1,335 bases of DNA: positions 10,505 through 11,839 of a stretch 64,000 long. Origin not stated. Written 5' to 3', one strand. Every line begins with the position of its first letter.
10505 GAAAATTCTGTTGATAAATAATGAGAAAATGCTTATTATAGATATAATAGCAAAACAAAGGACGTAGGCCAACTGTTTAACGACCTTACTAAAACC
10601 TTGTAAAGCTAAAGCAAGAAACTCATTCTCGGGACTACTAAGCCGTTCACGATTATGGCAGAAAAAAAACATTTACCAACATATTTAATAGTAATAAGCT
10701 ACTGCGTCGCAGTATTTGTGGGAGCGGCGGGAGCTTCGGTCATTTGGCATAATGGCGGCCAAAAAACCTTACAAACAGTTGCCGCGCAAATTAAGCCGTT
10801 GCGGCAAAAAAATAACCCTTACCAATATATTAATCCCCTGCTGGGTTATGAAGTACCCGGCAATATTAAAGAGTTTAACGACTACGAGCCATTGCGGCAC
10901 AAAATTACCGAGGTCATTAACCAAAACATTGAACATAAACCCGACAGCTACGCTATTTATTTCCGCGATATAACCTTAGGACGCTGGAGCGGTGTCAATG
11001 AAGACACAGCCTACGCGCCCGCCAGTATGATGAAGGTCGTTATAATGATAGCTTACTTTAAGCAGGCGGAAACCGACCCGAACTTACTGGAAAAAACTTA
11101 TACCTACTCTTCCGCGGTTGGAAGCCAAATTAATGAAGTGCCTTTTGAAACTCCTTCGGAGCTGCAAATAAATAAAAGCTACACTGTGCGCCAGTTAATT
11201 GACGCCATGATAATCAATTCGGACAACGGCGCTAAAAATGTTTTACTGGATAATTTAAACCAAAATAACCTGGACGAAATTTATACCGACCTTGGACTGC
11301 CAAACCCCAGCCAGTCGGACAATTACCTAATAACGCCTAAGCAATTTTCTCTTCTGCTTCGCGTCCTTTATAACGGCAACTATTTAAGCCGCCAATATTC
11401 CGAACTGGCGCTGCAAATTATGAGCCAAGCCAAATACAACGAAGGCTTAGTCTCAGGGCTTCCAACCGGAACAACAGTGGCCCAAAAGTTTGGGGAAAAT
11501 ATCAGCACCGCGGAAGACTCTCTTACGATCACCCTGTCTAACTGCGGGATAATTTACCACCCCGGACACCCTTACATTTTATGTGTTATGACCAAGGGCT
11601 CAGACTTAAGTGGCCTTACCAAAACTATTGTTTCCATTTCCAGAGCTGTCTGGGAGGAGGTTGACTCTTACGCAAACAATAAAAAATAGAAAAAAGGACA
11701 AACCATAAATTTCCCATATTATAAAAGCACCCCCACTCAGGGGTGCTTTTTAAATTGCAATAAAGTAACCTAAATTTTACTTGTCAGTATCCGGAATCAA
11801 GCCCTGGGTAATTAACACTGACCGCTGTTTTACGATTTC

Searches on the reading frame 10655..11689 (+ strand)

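Call 87: search_protein_families(library=pfam, proteins=[window:10655-11689:+], max_evalue=0.001)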
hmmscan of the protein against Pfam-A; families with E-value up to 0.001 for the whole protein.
window:10655-11689:+ (344 aa): 1 family
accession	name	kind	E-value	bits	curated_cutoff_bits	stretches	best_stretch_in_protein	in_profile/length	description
PF13354.11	Beta-lactamase2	-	1e-39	136.6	22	1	101-313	2-214/214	Beta-lactamase enzyme family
